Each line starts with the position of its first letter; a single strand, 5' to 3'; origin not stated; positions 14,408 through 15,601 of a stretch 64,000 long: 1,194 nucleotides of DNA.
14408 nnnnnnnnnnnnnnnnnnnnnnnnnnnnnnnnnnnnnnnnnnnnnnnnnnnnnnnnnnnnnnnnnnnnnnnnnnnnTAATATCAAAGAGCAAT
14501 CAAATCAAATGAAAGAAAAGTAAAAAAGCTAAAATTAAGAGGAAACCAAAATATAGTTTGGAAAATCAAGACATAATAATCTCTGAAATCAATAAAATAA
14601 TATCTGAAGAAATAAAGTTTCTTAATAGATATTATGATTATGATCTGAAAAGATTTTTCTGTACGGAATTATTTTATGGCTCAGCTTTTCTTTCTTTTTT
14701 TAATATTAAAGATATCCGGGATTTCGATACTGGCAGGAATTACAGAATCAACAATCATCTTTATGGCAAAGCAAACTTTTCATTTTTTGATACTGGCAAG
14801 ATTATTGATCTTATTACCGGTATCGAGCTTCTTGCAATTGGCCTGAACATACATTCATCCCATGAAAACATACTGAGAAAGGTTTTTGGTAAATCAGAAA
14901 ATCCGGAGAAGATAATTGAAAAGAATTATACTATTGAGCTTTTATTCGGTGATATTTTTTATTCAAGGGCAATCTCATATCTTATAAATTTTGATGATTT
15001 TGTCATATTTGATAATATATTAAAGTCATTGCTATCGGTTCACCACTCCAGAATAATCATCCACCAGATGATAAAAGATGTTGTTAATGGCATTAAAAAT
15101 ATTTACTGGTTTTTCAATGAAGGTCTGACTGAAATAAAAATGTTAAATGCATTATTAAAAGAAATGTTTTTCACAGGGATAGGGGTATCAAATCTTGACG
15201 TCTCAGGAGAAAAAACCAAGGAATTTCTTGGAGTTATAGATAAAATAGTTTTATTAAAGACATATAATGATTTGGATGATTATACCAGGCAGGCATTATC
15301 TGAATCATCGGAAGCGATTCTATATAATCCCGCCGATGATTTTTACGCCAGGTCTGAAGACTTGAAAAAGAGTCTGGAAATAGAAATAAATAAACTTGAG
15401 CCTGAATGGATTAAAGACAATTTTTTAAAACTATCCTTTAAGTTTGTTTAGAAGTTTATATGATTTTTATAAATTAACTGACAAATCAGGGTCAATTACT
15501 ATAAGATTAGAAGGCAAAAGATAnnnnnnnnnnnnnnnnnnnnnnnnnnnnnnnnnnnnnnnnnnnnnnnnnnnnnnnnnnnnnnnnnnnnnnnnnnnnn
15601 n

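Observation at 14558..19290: Heteromeric prenyl-diphosphate synthase split by a B12-binding radical SAM gene, followed by an AEC permease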

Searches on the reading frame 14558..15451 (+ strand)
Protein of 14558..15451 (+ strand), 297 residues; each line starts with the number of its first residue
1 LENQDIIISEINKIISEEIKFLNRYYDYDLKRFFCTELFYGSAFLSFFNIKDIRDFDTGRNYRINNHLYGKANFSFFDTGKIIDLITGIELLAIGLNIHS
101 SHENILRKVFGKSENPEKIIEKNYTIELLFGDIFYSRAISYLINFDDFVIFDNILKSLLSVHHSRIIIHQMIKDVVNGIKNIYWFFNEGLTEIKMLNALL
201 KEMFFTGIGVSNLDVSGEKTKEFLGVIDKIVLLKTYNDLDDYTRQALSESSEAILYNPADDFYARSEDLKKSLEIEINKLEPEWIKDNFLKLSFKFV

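Call 3: search_protein_families(library=pfam, proteins=[window:14558-15451:+])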
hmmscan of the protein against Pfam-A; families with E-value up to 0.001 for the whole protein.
window:14558-15451:+ (297 aa): 0 families

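Call 4: search_protein_families(library=ncbifam, proteins=[window:14558-15451:+])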
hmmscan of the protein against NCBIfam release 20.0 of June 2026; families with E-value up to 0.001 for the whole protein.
window:14558-15451:+ (297 aa): 0 families

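Call 7: search_solved_structures(query=window:14558-15451:+, max_evalue=10, show_alignments=2)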
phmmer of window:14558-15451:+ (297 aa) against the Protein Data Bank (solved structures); distinct sequences matched with E-value up to 10: 1.
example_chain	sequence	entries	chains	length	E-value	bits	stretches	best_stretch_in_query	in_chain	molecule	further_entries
7die_A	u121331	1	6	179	0.069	16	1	108-180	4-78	Ferritin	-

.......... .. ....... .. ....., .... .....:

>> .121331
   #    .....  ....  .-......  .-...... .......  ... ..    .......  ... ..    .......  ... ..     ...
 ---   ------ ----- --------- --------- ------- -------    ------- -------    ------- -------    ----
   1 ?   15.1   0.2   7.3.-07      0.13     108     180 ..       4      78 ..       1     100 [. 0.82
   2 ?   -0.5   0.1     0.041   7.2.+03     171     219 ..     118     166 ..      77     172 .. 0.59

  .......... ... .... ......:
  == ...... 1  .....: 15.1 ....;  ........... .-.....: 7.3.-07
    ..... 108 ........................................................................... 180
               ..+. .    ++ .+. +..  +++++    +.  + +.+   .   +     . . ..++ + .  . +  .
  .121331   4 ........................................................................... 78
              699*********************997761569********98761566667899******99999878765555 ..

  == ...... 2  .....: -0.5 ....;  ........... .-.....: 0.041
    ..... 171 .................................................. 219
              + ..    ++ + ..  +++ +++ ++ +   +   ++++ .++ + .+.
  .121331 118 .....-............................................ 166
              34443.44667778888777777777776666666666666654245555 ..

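Call 27: search_protein_families(library=ncbifam, proteins=[window:14558-15451:+], max_evalue=1)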
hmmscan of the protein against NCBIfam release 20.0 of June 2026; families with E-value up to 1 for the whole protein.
window:14558-15451:+ (297 aa): 1 family
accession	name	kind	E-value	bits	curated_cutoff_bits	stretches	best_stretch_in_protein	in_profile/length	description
NF005151.0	PRK06630.1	equivalog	0.078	13.5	144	1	131-191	23-83/99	hypothetical protein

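Call 37: find_homologous_proteins(query=A2, max_evalue=0.001)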
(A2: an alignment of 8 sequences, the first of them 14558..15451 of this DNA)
Query A2 (8 sequences) (297 aa, profile of the alignment): 38 proteins with E <= 0.001 among 8000 candidates.
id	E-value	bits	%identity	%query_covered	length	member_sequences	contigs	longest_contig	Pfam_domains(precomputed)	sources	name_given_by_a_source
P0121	3.2e-95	337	23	93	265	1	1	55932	-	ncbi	ncbi:MAG: hypothetical protein ACQEP5_01275 [Actinomycetota bacterium]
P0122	1.8e-94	334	100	100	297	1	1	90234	-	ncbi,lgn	-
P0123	4.5e-93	330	40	97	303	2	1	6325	-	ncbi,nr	ncbi:MAG: hypothetical protein PHR39_04240 [Actinomycetota bacterium]|nr:hypothetical protein [Actin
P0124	2.9e-91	324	31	97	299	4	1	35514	-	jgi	-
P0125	6.4e-83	297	65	99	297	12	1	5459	-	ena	-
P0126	1.8e-82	295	24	92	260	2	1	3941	-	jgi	-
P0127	1.9e-82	295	68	100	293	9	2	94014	-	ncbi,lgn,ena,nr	ncbi:MAG TPA: hypothetical protein GXZ93_05925 [Actinobacteria bacterium]|nr:hypothetical protein [A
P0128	1.4e-81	292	68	100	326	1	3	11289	-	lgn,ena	-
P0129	2.6e-80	288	39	97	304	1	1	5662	-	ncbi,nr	ncbi:hypothetical protein LLG07_05990 [bacterium]|nr:hypothetical protein [bacterium]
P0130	4.3e-80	287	39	97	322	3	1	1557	-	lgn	-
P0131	2.7e-78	281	67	100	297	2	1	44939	-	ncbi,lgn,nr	ncbi:MAG: hypothetical protein PHU65_00025 [Actinomycetota bacterium]|nr:hypothetical protein [Actin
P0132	5.4e-77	277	42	100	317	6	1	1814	-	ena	-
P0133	1.0e-76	276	43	99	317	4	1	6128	-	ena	-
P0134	1.8e-76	275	41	99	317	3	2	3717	-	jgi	jgi:hypothetical protein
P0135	4.0e-76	274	42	100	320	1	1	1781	-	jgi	jgi:hypothetical protein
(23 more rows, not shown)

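Call 46: predict_structure(alignment_id=A5)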
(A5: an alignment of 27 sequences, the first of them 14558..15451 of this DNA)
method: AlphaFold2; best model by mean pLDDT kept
length: 297 residues; sequences in the alignment: 27
mean_pLDDT: 86.9   pTM: 0.87
mean pLDDT of the five models: 86.9, 86.4, 85.7, 83.6, 83.4
residues with pLDDT >= 90: 171; 70-90: 93; 50-70: 22; < 50: 11
segments of 3 or more residues with pLDDT < 50: 104-113
pLDDT, mean of each block of 10 residues (from residue 1): 90 96 86 89 95 93 91 93 97 90 50 54 76 94 95 95 90 84 86 91 96 80 92 93 74 69 93 94 92 88
secondary structure, 60 per line:
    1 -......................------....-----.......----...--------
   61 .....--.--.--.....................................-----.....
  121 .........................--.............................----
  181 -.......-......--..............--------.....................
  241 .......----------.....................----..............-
elements in order: H2-23 H30-33 H39-45 E61-65 E74-78 H79-110 H116-145 H148-176 H182-188 H190-195 H198-211 H220-247 H258-278 H283-296

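Call 85: search_protein_families(library=pfam, alignment_id=A5, max_evalue=1)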
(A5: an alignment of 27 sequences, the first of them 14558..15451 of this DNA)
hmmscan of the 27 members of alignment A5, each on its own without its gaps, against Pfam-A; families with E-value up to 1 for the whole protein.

A. member 1, window:14558-15451:+ (297 aa): 0 families

B. families by the number of members that match (of 27 scanned): 15 families
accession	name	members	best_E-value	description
PF13383.12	Methyltransf_22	4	0.005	Methyltransferase domain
PF17111.11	PigL_N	2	0.08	Pigment biosynthesis cluster protein PigL N-terminal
PF23556.1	TPR_Vps41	1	0.0015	Vps41 TPR-like region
PF21694.2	DNA_pol3_delta_C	1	0.0091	DNA polymerase III delta subunit, C-terminal domain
PF16522.10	FliS_cochap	1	0.012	Flagellar FLiS export co-chaperone, HP1076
PF18992.5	DUF5725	1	0.038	Family of unknown function (DUF5725)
PF17015.10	DUF5094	1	0.064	Domain of unknown function (DUF5094)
PF11381.13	DUF3185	1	0.075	Protein of unknown function (DUF3185)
PF24630.1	PIN_TASOR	1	0.11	TASOR PIN domain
PF09155.15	DUF1940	1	0.12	Domain of unknown function (DUF1940)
PF03885.18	DUF327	1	0.24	Protein of unknown function (DUF327)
PF00589.27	Phage_integrase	1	0.27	Phage integrase family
PF14695.11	LINES_C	1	0.27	Lines C-terminus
PF13245.12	AAA_19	1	0.29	AAA domain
PF13780.11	DUF4176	1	0.82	Domain of unknown function (DUF4176)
